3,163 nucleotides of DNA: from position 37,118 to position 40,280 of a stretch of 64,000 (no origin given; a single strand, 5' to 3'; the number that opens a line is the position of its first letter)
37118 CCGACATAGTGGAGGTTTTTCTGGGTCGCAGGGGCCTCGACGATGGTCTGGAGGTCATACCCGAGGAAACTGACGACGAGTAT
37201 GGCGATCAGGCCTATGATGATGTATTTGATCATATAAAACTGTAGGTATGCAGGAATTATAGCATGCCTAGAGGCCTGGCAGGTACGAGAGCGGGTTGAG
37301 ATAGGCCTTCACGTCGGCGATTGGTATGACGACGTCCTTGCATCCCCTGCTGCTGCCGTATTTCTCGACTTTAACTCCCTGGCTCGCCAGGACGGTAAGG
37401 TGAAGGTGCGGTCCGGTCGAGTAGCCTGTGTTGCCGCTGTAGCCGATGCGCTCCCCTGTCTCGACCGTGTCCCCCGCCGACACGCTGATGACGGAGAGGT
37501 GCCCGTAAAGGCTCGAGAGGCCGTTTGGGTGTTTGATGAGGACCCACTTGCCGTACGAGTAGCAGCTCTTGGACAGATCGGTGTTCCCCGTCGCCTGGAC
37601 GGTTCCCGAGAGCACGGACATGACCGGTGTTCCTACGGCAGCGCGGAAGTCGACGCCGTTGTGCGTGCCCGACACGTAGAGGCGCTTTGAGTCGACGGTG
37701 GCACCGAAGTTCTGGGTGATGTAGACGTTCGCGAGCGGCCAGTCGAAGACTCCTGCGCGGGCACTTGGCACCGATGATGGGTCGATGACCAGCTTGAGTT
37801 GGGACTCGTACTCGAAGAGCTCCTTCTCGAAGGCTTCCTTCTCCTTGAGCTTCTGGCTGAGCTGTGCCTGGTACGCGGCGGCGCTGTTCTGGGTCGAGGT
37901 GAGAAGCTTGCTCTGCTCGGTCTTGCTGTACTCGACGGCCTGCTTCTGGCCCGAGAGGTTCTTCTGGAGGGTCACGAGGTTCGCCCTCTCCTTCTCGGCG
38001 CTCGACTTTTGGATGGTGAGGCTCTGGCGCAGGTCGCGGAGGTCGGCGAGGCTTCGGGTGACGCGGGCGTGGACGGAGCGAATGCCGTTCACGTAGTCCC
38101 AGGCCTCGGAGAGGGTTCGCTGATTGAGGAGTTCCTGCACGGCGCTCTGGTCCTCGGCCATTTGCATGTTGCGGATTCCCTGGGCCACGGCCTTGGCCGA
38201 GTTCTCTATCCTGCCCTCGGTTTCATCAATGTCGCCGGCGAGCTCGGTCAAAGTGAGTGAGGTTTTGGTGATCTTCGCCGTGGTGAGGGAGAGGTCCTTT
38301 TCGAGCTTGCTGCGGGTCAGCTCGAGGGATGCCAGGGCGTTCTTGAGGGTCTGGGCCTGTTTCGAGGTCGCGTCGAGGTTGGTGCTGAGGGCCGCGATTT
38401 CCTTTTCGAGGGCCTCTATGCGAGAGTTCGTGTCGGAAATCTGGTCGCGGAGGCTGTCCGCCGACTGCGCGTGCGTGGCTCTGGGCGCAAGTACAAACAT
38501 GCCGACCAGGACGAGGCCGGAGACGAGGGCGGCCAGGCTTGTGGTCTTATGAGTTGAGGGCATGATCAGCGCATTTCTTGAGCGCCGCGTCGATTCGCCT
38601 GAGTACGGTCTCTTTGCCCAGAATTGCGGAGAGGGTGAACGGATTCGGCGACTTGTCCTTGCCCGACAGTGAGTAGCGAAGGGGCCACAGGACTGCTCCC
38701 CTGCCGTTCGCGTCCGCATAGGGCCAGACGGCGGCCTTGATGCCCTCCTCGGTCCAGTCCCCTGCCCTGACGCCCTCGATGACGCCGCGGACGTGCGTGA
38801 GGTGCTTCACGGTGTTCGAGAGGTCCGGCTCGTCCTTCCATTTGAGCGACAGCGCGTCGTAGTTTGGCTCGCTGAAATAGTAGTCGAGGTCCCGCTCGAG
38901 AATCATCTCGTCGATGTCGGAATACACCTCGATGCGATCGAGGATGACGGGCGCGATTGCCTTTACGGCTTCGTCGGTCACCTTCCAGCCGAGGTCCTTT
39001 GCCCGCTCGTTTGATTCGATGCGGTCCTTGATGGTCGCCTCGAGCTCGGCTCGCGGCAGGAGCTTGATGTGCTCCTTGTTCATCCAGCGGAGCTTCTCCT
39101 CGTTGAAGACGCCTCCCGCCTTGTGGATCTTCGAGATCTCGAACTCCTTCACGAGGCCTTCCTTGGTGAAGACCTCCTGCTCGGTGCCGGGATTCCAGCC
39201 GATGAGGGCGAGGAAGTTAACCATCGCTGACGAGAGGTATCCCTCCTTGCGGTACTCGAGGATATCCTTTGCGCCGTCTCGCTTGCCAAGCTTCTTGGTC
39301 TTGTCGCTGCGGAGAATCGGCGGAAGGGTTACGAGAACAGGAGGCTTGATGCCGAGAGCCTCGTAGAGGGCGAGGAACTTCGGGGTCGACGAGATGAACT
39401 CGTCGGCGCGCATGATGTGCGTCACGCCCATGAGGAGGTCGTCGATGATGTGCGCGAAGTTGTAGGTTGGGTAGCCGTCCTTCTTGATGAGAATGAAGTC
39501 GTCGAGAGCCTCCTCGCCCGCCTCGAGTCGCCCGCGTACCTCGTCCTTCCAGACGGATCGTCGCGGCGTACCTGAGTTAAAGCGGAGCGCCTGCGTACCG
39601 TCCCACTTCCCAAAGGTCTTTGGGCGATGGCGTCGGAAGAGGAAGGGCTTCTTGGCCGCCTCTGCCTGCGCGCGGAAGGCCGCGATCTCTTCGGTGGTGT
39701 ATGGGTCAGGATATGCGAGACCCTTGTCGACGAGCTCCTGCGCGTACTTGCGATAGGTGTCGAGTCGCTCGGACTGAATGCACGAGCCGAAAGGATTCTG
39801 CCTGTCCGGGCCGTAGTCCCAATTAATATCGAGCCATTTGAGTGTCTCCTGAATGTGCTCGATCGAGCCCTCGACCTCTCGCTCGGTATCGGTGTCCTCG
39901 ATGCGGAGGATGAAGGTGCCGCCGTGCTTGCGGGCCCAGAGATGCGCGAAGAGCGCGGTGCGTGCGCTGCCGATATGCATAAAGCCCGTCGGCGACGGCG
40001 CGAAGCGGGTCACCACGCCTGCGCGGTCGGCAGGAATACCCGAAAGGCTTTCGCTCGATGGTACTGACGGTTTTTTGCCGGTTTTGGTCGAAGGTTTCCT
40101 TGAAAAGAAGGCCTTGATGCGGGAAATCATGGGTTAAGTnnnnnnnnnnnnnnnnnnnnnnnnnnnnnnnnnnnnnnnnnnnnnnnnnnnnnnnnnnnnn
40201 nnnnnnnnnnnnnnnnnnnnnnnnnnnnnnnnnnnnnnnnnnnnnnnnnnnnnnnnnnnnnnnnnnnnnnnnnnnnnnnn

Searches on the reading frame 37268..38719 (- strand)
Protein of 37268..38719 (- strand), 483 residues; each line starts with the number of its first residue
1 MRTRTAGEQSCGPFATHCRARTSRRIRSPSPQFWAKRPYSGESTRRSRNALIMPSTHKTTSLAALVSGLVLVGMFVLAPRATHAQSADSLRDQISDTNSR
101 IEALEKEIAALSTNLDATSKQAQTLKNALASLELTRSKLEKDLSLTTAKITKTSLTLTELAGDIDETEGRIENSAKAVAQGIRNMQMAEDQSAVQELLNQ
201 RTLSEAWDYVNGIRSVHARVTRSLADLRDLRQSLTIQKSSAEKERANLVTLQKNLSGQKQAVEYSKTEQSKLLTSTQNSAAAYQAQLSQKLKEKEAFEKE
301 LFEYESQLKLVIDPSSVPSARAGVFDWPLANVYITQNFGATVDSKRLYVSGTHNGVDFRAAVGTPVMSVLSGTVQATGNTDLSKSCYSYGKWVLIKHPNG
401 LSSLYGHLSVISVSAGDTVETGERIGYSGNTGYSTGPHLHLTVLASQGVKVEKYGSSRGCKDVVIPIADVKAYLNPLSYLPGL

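Call 47: search_protein_families(library=ncbifam, max_evalue=1e-15, proteins=[window:37268-38719:-])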
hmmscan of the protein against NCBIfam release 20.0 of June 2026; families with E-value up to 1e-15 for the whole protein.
window:37268-38719:- (483 aa): 5 families
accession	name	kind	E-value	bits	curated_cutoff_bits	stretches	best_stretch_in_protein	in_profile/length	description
NF052530.1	Heli_ShapePgp3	exception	1e-24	87.1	300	1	289-451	105-258/270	peptidoglycan metallopeptidase Pgp3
NF008652.0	PRK11649.1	equivalog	1.9e-18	66.4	341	1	352-446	312-400/439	murein DD-endopeptidase MepM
NF052336.1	PdgHdaseHSB100310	equivalog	4e-18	65.8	500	1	317-444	27-142/316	peptidoglycan hydrolase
NF053825.1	PdgNdpepShyA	equivalog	4.6e-18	65.1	700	1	352-445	295-382/425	peptidoglycan DD-endopeptidase ShyA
NF050804.1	CellDivDipMCaul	equivalog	4.2e-17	62.2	900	1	321-443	503-613/634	cell division endopeptidase DipM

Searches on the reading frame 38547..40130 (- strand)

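Call 47: search_protein_families(library=ncbifam, max_evalue=1e-15, proteins=[window:38547-40130:-])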
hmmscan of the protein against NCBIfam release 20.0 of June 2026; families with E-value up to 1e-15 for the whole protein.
window:38547-40130:- (527 aa): 10 families
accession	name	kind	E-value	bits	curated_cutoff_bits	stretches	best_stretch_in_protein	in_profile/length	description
TIGR00464.1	gltX_bact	equivalog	4.4e-119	398.4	289.95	1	39-515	2-465/470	glutamate--tRNA ligase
TIGR03838.1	queuosine_YadB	equivalog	4.9e-55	186.8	276.7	1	40-303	2-252/272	tRNA glutamyl-Q(34) synthetase GluQRS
NF004315.1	PRK05710.1-4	equivalog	3.7e-51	174.1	250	1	41-303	1-270/274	tRNA glutamyl-Q(34) synthetase GluQRS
NF004314.0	PRK05710.1-3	equivalog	3.2e-48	164.6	256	1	39-304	7-256/297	tRNA glutamyl-Q(34) synthetase GluQRS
NF003169.0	PRK04156.1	equivalog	1.5e-40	139.4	516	1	27-160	89-216/567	glutamate--tRNA ligase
NF004313.0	PRK05710.1-2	equivalog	1.2e-39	136.3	380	1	40-303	6-264/299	tRNA glutamyl-Q(34) synthetase GluQRS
TIGR00463.1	gltX_arch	equivalog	3.2e-36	125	401.75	1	35-160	90-206/560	glutamate--tRNA ligase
NF004312.0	PRK05710.1-1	equivalog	2.6e-34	119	453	1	39-292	14-248/306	tRNA glutamyl-Q(34) synthetase GluQRS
NF011291.0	PRK14703.1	equivalog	3.1e-25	88.6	681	1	38-166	31-151/769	glutamine--tRNA ligase/YqeY domain fusion protein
TIGR00440.1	glnS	equivalog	1.5e-20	73.5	425.8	1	39-257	1-219/524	glutamine--tRNA ligase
